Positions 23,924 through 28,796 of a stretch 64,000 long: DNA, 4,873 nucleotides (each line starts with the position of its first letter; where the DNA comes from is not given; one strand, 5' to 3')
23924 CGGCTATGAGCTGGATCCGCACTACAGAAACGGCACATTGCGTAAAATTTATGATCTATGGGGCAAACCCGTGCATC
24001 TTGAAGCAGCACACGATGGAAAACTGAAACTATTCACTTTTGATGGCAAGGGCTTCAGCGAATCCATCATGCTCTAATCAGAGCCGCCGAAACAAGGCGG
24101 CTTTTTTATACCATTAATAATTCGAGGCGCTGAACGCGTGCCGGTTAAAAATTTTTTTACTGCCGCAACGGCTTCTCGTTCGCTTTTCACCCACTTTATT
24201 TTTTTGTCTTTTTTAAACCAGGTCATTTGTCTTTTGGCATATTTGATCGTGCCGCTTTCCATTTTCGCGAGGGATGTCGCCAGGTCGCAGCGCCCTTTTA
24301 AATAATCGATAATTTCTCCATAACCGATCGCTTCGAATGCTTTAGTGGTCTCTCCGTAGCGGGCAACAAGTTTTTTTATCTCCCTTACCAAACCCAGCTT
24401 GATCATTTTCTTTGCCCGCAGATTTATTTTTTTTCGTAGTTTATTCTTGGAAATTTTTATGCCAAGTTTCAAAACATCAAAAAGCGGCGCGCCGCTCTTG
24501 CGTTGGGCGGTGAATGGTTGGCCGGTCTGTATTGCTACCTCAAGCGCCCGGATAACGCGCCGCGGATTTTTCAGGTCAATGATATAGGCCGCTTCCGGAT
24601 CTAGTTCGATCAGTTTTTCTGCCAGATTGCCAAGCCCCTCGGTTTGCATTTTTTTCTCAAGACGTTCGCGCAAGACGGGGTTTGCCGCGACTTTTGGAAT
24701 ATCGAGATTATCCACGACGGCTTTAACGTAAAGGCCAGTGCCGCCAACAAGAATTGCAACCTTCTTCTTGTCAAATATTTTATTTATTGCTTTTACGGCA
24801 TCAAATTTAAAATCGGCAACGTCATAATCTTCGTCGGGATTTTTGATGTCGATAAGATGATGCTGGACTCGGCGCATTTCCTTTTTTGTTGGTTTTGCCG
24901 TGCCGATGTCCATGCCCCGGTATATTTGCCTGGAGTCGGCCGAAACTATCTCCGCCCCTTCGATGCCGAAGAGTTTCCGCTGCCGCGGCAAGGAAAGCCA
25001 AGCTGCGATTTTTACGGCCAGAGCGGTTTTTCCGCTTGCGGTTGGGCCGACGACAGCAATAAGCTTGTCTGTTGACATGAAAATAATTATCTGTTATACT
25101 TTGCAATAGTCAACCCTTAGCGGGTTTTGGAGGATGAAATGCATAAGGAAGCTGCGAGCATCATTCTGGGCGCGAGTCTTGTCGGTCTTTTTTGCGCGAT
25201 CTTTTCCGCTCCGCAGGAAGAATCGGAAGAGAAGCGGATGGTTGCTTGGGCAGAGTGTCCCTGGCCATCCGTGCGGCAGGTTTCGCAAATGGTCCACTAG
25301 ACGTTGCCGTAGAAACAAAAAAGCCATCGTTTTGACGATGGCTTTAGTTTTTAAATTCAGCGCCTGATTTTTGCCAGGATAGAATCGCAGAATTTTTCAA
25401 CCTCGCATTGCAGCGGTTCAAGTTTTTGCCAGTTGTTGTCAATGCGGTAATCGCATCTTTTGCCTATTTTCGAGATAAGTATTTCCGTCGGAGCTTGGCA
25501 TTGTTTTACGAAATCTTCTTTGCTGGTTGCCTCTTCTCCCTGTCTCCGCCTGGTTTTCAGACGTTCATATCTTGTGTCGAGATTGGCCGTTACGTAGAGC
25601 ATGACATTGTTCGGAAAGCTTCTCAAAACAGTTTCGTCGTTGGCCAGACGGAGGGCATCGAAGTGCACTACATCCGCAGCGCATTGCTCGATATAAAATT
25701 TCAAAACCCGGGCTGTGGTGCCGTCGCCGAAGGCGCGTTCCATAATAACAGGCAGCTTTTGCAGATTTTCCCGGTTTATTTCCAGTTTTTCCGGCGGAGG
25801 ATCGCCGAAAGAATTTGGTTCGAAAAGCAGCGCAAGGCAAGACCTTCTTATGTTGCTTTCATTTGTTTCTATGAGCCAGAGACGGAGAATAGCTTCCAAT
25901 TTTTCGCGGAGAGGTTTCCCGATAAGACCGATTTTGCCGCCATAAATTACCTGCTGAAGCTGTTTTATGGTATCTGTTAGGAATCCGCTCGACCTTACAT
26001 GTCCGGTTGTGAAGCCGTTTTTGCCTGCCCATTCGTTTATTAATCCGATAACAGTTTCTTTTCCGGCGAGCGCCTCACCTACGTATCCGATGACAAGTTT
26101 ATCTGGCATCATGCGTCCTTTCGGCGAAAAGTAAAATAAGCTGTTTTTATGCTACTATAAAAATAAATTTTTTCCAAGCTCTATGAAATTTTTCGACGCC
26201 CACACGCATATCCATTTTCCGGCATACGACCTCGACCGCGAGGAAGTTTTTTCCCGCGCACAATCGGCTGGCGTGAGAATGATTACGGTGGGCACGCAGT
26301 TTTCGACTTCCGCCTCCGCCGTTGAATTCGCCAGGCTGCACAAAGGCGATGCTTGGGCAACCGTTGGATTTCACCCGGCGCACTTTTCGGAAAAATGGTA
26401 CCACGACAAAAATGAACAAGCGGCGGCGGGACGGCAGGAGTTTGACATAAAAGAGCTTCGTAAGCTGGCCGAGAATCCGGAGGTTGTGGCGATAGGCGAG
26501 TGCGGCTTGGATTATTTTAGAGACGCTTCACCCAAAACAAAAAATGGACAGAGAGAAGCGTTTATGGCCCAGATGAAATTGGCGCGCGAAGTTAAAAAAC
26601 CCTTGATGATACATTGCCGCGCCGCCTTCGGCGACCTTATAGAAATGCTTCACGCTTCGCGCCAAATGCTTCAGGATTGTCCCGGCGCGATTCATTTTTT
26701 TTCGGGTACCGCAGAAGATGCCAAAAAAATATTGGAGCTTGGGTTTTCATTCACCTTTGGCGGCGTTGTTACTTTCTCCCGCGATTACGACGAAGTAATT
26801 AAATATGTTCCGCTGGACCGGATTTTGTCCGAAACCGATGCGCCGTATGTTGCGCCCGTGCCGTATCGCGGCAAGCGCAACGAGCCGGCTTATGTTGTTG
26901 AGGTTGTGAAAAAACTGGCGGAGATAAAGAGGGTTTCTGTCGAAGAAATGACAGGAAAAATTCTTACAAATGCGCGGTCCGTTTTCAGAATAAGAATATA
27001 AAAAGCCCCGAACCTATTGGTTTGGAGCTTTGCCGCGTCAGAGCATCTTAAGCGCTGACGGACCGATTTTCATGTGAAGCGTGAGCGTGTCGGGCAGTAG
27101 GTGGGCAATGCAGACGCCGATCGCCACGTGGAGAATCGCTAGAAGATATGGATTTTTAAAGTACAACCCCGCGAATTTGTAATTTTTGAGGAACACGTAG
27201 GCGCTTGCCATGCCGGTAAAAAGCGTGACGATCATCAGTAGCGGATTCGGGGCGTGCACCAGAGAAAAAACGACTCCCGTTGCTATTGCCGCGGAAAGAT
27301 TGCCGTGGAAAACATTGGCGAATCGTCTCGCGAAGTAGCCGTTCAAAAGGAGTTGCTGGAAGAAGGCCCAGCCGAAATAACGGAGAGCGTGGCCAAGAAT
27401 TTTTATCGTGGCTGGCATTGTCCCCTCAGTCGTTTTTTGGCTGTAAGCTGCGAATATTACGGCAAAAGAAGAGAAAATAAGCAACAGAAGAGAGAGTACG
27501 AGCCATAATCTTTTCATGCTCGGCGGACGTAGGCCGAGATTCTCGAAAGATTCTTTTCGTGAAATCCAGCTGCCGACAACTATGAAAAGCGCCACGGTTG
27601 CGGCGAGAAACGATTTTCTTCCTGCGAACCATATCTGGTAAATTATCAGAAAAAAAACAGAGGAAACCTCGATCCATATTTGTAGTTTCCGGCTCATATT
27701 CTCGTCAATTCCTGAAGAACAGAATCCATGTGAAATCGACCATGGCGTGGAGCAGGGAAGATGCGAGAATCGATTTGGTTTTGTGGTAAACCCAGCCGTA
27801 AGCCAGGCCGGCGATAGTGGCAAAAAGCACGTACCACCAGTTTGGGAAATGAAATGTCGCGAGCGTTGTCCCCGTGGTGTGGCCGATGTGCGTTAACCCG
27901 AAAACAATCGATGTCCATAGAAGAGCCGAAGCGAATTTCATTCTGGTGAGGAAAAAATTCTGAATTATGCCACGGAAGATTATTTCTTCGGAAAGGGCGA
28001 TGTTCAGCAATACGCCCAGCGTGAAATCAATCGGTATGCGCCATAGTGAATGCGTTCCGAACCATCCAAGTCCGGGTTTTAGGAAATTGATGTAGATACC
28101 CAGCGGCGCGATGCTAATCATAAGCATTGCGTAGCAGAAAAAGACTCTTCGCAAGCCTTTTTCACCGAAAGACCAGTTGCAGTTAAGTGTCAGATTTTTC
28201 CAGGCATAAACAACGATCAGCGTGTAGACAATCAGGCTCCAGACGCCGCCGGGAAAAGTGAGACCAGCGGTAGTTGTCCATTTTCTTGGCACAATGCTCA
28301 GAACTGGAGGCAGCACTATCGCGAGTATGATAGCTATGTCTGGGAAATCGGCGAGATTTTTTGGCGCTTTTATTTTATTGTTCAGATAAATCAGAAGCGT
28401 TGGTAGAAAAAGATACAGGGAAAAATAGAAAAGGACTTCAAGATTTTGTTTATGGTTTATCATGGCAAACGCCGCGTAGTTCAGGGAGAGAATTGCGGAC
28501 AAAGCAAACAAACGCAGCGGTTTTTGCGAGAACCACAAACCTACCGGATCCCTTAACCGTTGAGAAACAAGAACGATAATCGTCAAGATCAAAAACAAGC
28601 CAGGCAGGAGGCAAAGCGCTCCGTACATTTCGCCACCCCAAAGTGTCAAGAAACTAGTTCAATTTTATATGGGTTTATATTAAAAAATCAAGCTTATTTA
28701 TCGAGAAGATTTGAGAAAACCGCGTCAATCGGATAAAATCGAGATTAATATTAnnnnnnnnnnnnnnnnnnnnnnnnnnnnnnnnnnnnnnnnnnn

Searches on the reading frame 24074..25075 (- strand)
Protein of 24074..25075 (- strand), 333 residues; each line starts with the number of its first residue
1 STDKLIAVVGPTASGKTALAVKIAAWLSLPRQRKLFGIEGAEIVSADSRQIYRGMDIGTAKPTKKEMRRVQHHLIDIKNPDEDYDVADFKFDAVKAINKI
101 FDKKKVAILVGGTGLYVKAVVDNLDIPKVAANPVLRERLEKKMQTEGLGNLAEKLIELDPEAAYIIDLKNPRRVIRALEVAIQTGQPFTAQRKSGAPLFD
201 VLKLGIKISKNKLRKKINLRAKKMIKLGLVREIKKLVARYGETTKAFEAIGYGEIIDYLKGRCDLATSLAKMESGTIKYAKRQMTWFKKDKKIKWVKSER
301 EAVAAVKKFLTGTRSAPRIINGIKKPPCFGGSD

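Call 61: search_protein_families(library=pfam, proteins=[window:24074-25075:-], max_evalue=0.00001)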
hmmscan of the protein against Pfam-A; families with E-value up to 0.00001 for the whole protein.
window:24074-25075:- (333 aa): 1 family
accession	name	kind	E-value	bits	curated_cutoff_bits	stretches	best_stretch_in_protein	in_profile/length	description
PF01715.23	IPPT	-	5.6e-80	269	23.6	1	50-290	1-243/243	IPP transferase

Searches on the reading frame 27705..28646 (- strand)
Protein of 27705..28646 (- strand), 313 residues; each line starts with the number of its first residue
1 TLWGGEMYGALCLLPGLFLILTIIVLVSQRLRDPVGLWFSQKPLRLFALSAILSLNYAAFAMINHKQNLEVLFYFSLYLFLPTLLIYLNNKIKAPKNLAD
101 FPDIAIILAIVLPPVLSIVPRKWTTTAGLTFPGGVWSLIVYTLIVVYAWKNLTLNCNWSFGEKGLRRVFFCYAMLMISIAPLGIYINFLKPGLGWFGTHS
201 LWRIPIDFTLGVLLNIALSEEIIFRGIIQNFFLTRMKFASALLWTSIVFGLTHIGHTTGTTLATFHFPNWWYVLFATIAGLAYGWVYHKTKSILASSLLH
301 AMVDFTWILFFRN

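Call 61: search_protein_families(library=pfam, proteins=[window:27705-28646:-], max_evalue=0.00001)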
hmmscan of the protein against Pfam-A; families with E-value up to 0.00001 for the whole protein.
window:27705-28646:- (313 aa): 1 family
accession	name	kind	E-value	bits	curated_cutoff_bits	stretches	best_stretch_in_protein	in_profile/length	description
PF02517.21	Rce1-like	-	2.7e-18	66.5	22.4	1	208-305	7-92/93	Type II CAAX prenyl endopeptidase Rce1-like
